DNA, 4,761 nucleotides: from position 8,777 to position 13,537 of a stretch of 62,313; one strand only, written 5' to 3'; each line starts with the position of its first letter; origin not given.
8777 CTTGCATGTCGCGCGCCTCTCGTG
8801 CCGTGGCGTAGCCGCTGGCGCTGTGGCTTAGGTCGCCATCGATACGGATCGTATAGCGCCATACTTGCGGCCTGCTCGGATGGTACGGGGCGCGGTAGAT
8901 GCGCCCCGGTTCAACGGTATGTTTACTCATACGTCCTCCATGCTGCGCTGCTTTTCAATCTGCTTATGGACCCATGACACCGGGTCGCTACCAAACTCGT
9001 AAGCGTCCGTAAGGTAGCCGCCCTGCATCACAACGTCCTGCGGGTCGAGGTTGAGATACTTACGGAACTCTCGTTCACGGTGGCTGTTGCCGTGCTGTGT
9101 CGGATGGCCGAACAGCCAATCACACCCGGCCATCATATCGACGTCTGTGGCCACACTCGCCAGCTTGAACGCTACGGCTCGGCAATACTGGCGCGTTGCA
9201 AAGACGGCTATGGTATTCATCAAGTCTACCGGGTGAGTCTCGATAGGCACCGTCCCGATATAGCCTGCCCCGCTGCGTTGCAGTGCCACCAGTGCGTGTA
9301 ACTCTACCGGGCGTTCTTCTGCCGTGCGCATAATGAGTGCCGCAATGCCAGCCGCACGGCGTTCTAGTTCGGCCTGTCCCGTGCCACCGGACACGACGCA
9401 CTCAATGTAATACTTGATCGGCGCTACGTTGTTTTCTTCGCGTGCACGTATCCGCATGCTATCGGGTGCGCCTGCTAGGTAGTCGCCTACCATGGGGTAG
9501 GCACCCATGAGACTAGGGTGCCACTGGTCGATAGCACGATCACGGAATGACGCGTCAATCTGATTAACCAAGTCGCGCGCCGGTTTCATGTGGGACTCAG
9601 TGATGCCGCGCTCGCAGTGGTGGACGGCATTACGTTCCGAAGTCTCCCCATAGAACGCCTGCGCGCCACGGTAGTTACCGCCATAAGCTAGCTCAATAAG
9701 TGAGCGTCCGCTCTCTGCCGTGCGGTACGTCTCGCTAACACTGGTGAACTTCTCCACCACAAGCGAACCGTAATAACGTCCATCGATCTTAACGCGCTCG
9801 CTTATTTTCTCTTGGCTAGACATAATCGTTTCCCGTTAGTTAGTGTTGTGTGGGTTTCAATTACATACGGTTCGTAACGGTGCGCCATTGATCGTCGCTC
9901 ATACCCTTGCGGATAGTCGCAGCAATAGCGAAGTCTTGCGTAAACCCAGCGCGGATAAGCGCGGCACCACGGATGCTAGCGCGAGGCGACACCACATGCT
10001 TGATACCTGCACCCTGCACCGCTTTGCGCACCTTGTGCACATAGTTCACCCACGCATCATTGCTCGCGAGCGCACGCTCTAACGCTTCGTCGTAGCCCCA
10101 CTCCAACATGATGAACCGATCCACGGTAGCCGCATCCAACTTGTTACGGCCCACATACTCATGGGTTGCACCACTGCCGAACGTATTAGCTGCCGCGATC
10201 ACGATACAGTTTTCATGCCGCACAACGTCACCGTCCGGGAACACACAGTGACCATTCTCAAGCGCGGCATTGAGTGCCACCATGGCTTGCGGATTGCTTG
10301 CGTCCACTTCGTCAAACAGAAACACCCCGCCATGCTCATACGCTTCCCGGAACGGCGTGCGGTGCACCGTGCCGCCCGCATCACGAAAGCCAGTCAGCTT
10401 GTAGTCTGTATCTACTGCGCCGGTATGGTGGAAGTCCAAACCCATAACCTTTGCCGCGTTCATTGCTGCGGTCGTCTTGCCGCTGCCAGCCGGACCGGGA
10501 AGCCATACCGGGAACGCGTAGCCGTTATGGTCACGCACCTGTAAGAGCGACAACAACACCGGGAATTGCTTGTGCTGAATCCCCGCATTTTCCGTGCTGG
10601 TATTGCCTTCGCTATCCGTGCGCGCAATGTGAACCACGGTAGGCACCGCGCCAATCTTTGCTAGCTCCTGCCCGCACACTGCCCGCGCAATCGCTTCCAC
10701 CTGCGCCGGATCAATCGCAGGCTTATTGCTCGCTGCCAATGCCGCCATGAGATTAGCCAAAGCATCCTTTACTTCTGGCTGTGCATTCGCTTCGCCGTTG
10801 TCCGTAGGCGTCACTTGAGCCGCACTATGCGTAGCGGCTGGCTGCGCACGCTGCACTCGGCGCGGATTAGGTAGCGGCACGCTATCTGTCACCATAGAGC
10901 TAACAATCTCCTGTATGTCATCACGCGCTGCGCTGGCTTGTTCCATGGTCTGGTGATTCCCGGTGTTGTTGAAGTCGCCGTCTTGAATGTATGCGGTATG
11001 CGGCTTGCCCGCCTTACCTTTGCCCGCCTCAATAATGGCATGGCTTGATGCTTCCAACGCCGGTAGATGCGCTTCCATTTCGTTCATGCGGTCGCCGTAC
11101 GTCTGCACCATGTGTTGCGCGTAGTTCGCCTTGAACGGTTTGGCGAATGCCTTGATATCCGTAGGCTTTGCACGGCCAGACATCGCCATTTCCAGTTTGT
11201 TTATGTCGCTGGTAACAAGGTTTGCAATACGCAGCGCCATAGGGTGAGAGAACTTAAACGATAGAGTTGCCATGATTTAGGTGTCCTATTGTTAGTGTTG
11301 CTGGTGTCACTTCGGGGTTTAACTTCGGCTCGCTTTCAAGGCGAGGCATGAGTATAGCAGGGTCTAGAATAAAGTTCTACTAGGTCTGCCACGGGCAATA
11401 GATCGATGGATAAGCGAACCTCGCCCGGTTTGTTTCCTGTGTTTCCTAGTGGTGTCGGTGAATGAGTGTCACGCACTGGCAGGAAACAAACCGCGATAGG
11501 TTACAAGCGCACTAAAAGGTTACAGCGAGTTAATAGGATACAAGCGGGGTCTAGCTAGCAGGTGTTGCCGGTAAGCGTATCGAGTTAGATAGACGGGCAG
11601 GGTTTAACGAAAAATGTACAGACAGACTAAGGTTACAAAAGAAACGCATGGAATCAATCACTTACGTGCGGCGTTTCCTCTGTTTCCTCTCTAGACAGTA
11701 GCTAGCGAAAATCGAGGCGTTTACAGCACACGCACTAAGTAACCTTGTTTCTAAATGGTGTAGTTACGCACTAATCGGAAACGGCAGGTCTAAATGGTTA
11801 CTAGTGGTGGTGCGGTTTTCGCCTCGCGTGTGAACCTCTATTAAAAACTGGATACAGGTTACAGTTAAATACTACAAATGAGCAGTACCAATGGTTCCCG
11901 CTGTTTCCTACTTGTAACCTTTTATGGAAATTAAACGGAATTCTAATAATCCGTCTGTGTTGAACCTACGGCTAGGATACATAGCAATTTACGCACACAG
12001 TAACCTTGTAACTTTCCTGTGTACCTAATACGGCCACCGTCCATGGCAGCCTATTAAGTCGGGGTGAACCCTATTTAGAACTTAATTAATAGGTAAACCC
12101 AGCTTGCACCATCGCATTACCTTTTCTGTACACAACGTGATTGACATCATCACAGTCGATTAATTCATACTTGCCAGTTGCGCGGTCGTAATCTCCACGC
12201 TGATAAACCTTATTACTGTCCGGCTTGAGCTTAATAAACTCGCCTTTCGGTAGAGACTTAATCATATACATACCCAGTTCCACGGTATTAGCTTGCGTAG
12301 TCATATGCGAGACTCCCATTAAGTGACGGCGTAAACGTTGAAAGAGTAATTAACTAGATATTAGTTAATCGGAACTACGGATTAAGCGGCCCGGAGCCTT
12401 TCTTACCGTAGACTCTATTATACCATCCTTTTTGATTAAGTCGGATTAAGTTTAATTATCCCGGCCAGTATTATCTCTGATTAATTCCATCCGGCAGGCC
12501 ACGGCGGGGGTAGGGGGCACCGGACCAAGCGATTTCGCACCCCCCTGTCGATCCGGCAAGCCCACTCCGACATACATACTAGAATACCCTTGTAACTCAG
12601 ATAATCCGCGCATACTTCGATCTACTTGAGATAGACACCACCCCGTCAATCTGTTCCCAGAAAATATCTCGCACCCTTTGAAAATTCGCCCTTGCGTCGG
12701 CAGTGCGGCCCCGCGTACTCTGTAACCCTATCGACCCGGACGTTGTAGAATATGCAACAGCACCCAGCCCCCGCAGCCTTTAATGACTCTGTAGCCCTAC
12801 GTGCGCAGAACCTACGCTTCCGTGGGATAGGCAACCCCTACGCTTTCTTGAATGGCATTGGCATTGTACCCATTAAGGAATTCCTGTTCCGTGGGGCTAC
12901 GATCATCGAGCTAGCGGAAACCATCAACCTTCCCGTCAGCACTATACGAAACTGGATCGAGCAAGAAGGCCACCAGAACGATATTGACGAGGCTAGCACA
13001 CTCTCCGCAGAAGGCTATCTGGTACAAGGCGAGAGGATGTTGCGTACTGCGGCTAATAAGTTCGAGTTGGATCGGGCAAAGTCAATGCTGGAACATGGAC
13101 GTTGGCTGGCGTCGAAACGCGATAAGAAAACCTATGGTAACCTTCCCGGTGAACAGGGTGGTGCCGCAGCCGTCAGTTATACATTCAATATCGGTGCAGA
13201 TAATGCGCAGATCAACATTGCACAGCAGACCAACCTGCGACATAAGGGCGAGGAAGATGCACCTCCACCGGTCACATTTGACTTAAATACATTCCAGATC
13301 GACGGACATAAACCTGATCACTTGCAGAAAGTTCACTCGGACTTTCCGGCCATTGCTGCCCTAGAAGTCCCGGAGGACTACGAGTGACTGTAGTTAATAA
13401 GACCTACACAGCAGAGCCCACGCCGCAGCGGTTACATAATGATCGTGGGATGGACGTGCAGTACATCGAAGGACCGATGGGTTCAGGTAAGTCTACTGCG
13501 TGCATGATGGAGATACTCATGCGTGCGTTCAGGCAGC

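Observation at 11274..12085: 812-bp gene-free island packed with iterons and inverted repeats in an otherwise gap-free genome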

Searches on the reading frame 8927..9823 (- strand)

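Call 11: search_protein_families(library=pfam, proteins=[window:8927-9823:-], max_evalue=0.01)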
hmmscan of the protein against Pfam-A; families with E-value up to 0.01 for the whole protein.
window:8927-9823:- (298 aa): 1 family
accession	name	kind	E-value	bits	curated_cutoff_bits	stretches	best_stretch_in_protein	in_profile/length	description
PF23822.1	DUF7192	-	1.6e-07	31.4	27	1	23-246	13-245/281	Domain of unknown function (DUF7192)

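Call 12: search_protein_families(library=phrogs, proteins=[window:8927-9823:-], max_evalue=0.001)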
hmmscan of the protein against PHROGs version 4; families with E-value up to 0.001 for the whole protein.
window:8927-9823:- (298 aa): 1 family
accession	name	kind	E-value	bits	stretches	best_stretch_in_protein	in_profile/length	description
phrog_1909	-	unknown function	9.2e-11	42.5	1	26-221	19-222/287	-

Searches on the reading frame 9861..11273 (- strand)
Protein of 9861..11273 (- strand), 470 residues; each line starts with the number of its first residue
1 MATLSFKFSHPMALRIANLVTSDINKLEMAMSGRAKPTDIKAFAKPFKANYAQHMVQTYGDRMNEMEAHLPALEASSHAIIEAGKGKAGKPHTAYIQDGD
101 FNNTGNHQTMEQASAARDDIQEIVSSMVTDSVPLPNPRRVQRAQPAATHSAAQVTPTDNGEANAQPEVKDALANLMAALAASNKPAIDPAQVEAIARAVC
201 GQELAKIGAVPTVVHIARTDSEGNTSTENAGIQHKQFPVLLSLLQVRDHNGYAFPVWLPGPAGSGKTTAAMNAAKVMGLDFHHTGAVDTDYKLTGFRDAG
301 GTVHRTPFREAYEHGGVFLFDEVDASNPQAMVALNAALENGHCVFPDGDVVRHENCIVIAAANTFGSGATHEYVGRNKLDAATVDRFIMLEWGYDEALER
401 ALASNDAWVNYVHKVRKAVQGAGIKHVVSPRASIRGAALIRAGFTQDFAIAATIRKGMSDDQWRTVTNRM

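Call 11: search_protein_families(library=pfam, proteins=[window:9861-11273:-], max_evalue=0.01)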
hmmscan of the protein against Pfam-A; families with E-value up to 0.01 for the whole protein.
window:9861-11273:- (470 aa): 5 families
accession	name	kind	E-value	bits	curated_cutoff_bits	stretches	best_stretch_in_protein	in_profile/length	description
PF07728.20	AAA_5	-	5.5e-10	39.8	22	1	256-387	2-139/139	AAA domain (dynein-related subfamily)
PF00004.35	AAA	-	5.3e-07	30.6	21.2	1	258-365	3-111/131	ATPase family associated with various cellular activities (AAA)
PF08406.16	CbbQ_C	-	9.6e-05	23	20.6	1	407-462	18-72/85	CbbQ/NirQ/NorQ C-terminal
PF07724.20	AAA_2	-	0.0012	19.3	27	1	258-366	8-127/166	AAA domain (Cdc48 subfamily)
PF01078.27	Mg_chelatase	-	0.0064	16.3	20.3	0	300-374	92-168/207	Magnesium chelatase, subunit ChlI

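Call 12: search_protein_families(library=phrogs, proteins=[window:9861-11273:-], max_evalue=0.001)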
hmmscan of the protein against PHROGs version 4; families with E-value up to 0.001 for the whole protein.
window:9861-11273:- (470 aa): 4 families
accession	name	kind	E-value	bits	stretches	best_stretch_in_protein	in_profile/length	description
phrog_249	-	moron, auxiliary metabolic gene and host takeover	1.1e-57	197.1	1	140-467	43-364/380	porphyrin biosynthesis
phrog_16448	-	other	5.7e-07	29.2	1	251-421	447-620/680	ATPase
phrog_168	-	DNA, RNA and nucleotide metabolism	6.9e-07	30.2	1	258-364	47-139/314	clamp loader of DNA polymerase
phrog_5846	-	DNA, RNA and nucleotide metabolism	8.8e-05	22.9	0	260-342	45-122/380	clamp loader of DNA polymerase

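Call 13: find_related_loci(query=window:9861-11273:-, collection=viral_contigs, flank=5000)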
Query window:9861-11273:- (470 aa) in viral_contigs; peptide patterns used: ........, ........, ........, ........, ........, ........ (x = any residue, [..] = any of these).
10 stretches matched a pattern; 1 encode a relative of the query (tblastn E <= 1e-3); 1 distinct loci.
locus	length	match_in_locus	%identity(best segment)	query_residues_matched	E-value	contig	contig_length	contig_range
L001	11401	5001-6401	48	1-470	2e-126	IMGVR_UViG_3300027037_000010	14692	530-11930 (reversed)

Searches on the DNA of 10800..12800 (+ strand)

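Call 5: search_dna_similar(query=window:10800-12800:+, collection=phages, mode=distant, max_rows=30)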
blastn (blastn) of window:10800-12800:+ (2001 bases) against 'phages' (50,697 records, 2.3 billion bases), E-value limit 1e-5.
No match.

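Call 8: search_rna_families(source=window, start=11150, end=12800, threshold=evalue, max_evalue=10)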
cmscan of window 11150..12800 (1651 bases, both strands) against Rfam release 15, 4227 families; matches with E-value up to 10: 7.
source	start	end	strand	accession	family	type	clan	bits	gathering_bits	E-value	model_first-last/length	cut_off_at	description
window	11425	11496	+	RF03973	mir-5615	Gene; miRNA;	-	21.7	82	0.27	1-61/61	no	mir-5615 microRNA precursor family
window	11423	11494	-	RF03973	mir-5615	Gene; miRNA;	-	17.9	82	3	1-61/61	no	mir-5615 microRNA precursor family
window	12512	12547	+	RF03493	mir-1281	Gene; miRNA;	-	17.9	70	9.3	1-54/54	no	mir-1281 microRNA precursor family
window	11594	11670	+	RF00317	snoZ163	Gene; snRNA; snoRNA; CD-box;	-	16.8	39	2.4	1-90/90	no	Small nucleolar RNA Z163/Z177 family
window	12282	12421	-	RF02779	PepN_thermometer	Cis-reg; thermoregulator;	-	16.6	83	7.5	1-136/136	no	PepN 5' UTR thermometer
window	11576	11666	-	RF01290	SNORD10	Gene; snRNA; snoRNA; CD-box;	-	14.8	37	2.9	1-139/139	no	Small nucleolar RNA SNORD10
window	11983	12060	+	RF00636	NRON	Gene;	-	11.1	50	2.4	1-370/370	no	ncRNA Repressor of NFAT (nuclear factor of activated T cells)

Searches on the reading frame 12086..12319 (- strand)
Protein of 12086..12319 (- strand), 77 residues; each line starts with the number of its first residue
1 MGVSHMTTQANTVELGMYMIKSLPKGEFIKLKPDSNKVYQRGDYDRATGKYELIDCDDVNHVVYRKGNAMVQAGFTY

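Call 11: search_protein_families(library=pfam, proteins=[window:12086-12319:-], max_evalue=0.01)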
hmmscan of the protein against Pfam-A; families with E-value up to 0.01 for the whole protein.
window:12086-12319:- (77 aa): 0 families

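Call 12: search_protein_families(library=phrogs, proteins=[window:12086-12319:-], max_evalue=0.001)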
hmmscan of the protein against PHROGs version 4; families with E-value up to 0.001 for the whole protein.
window:12086-12319:- (77 aa): 0 families

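Call 78: find_homologous_proteins(query=window:12086-12319:-, max_evalue=0.001)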
Query window:12086-12319:- (77 aa): 3 proteins with E <= 0.001 among 3 candidates.
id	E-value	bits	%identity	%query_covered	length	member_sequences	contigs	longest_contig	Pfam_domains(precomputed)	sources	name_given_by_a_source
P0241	9.0e-42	157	100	94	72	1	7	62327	-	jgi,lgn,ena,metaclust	metaclust:\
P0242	2.9e-24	102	63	97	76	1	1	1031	-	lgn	-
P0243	1.3e-19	87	64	90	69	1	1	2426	-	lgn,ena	-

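Call 87: search_protein_representatives(protein=P0241)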
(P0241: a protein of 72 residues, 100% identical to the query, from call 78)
Query: 72 residues. Proteins with E-value up to 0.001 (for the whole library): 302; up to 1e-10: 24; up to 1e-30: 0. The best 150 are listed.
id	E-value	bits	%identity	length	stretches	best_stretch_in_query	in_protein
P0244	4.4e-28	112.0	35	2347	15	16-61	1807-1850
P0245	1.0e-17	79.2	59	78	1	3-72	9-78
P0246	5.2e-17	77.0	60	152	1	4-65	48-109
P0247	4.1e-16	74.2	49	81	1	3-72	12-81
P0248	4.7e-15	70.8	55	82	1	15-72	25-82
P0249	1.8e-14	69.0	36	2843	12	4-29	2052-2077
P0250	3.1e-14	68.2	52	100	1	9-72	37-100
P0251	5.6e-14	67.4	48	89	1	12-72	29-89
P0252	2.2e-13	65.5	51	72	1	5-72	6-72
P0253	3.6e-13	64.8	55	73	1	10-72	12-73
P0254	6.0e-13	64.2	49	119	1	14-72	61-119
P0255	7.7e-13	63.8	52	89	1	7-72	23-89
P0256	9.3e-12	60.4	42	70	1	13-72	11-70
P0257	1.1e-11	60.2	49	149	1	10-72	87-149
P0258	1.7e-11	59.6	49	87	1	11-72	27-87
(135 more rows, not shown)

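Call 90: search_protein_families(library=pfam, alignment_id=A4, max_evalue=0.01)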
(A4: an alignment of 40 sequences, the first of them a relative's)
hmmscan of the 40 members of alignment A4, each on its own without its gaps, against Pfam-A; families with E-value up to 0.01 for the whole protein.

A. member 1, P0241 (72 aa): 0 families

B. families by the number of members that match (of 40 scanned): 0 families

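Call 93: predict_structure(alignment_id=A4)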
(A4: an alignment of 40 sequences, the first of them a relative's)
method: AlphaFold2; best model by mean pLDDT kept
length: 72 residues; sequences in the alignment: 40
mean_pLDDT: 90.7   pTM: 0.76
mean pLDDT of the five models: 90.7, 89.2, 89.2, 88.8, 87.4
residues with pLDDT >= 90: 60; 70-90: 6; 50-70: 4; < 50: 2
segments of 3 or more residues with pLDDT < 50: none
pLDDT, mean of each block of 10 residues (from residue 1): 68 95 93 95 96 94 95 84
secondary structure, 60 per line:
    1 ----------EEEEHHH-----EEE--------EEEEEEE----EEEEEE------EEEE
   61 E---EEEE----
elements in order: E11-14 E23-25 E34-40 E45-50 E57-61 E65-68

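Call 95: fold_search(model_id=the predicted structure, library=pdb)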
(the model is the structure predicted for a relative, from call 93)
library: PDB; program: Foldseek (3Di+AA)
matches with E <= 10: 848; with E <= 0.001: 0
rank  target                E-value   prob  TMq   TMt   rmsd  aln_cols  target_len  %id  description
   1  7pwo_A2               9.1e-03  1.00  0.65  0.22   5.8        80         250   14  Cryo-EM structure of Giardia lamblia ribosome at 2.75 A resolution (released 2022-04-20)
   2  8fl2_SF               1.5e-02  1.00  0.66  0.22   5.8        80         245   12  Human nuclear pre-60S ribosomal subunit (State I1) (released 2023-07-12)
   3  7pwg_A                1.6e-02  1.00  0.65  0.21   3.8        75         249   13  Cryo-EM structure of large subunit of Giardia lamblia ribosome at 2.7 A resolution (released 2022-04-20)
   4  7ls1_D2               1.7e-02  1.00  0.66  0.21   3.9        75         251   11  80S ribosome from mouse bound to eEF2 (Class II) (released 2021-11-03)
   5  6qik_B                1.7e-02  1.00  0.66  0.22   4.5        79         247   11  Cryo-EM structures of Lsg1-TAP pre-60S ribosomal particles (released 2019-06-26)
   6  9bh5_CA               1.8e-02  1.00  0.65  0.22   5.8        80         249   12  High-resolution C. elegans 80S ribosome structure - class 1 (released 2024-09-04)
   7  7oya_A1               1.9e-02  1.00  0.65  0.22   5.7        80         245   12  Cryo-EM structure of the 1 hpf zebrafish embryo 80S ribosome (released 2022-07-13)
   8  8pv1_LA               2.1e-02  1.00  0.63  0.27   3.9        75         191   13  Chaetomium thermophilum pre-60S State 6 - pre-5S rotation - L1 intermediate - composite structure (released 2023-11-15)
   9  7qca_LA0              2.1e-02  1.00  0.66  0.22   5.4        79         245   14  Spraguea lophii ribosome (released 2022-11-30)
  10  9e6q_AA               2.5e-02  1.00  0.66  0.23   5.0        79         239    9  Cryo-EM structure of the Pyrobaculum calidifontis 50S ribosomal subunit in complex with Dri (released 2024-11-20)
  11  8vvp_A                2.7e-02  1.00  0.65  0.22   5.8        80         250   12  Codon sampling state obtained from Anisomycin-treated mammalian ribosomes (released 2025-07-30)
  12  8jiv_CA               2.8e-02  1.00  0.68  0.23   2.6        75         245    9  Atomic structure of wheat ribosome reveals unique features of the plant ribosomes (released 2024-03-27)
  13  8brm_LA               2.8e-02  1.00  0.65  0.21   3.7        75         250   13  Giardia ribosome in POST-T state, no E-site tRNA (A6) (released 2023-03-15)
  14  8pv6_LA               2.8e-02  1.00  0.65  0.21   3.8        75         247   13  Chaetomium thermophilum pre-60S State 3 - post-5S rotation with Rix1 complex with Foot - composite structure (released 2023-11-15)
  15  7of1_A                2.8e-02  1.00  0.66  0.26   5.8        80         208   12  Nog1-TAP associated immature ribosomal particle population A from S. cerevisiae (released 2021-11-03)
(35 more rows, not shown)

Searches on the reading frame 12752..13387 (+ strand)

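Call 11: search_protein_families(library=pfam, proteins=[window:12752-13387:+], max_evalue=0.01)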
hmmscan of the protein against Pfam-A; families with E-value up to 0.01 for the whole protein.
window:12752-13387:+ (211 aa): 1 family
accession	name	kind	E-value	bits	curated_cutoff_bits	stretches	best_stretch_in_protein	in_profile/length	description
PF20901.3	Sf6_terminase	-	0.0028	18.1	27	1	43-130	11-101/106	Bacteriophage Sf6, terminase small subunit-like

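Call 12: search_protein_families(library=phrogs, proteins=[window:12752-13387:+], max_evalue=0.001)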
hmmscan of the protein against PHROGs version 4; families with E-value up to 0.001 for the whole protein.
window:12752-13387:+ (211 aa): 1 family
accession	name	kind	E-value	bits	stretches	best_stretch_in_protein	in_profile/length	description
phrog_1482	-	head and packaging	0.00036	21.1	1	43-130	25-115/147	terminase small subunit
